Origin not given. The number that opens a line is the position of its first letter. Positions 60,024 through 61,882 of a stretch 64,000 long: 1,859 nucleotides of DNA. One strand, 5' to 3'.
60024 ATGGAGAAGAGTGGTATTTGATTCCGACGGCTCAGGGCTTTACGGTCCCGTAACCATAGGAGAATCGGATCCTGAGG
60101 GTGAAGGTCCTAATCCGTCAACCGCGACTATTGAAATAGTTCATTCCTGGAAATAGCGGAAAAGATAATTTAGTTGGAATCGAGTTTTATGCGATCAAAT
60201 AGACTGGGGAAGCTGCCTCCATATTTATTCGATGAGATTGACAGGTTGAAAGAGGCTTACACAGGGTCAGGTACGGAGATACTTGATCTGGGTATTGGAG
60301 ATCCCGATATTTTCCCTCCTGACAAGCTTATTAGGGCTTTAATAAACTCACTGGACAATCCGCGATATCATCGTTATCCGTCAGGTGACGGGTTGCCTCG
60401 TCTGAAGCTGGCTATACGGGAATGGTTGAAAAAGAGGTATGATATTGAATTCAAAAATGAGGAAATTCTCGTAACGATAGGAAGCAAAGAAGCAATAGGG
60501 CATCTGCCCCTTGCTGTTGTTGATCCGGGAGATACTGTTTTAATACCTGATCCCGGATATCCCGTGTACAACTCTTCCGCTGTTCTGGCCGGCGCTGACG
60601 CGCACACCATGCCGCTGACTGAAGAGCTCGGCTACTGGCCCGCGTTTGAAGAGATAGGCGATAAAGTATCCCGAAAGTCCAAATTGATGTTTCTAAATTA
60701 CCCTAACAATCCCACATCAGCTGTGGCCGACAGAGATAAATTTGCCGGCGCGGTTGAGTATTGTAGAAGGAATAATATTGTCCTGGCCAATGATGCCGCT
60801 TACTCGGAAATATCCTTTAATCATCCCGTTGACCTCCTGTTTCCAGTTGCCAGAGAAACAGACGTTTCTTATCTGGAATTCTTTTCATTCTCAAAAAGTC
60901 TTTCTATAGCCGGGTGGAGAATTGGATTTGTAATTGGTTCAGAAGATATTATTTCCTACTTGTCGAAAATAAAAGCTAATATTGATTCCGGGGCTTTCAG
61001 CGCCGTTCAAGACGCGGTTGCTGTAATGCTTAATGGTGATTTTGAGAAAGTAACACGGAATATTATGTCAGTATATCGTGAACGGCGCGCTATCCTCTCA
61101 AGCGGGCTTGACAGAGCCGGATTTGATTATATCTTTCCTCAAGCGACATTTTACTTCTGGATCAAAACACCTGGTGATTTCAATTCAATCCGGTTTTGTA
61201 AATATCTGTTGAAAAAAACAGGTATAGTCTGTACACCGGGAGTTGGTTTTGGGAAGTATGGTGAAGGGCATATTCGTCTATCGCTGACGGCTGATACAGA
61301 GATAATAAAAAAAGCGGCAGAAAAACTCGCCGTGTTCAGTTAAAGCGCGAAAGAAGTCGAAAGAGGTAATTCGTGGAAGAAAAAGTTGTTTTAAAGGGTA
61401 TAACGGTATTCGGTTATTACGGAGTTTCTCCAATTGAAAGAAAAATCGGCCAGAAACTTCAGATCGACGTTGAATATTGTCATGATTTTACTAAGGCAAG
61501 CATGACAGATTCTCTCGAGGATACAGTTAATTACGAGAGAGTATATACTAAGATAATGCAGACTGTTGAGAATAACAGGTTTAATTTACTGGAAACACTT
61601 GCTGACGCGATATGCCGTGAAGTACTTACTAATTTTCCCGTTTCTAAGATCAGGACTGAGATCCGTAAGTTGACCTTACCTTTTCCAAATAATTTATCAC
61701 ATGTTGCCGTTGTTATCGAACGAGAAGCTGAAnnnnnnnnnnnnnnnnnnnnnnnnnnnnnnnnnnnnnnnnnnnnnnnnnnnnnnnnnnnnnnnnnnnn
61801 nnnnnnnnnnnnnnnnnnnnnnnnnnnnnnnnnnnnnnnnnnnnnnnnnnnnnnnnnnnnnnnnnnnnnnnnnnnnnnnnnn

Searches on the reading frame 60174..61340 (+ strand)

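Call 70: search_protein_families(library=pfam, proteins=[window:60174-61340:+], max_evalue=0.0001)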
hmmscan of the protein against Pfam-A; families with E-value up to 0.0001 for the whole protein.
window:60174-61340:+ (389 aa): 1 family
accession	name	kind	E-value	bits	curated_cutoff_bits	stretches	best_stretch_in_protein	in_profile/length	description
PF00155.27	Aminotran_1_2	-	4.7e-60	204.1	19.7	1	35-385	2-361/361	Aminotransferase class I and II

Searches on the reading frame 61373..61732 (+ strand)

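Call 8: search_protein_families(library=pfam, proteins=[window:61373-61732:+], max_evalue=0.01)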
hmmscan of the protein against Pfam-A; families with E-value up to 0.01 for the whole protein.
window:61373-61732:+ (120 aa): 1 family
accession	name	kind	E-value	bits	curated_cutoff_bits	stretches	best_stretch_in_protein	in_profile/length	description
PF02152.23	FolB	-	3.9e-31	108.3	31.8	1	6-116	2-113/113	Dihydroneopterin aldolase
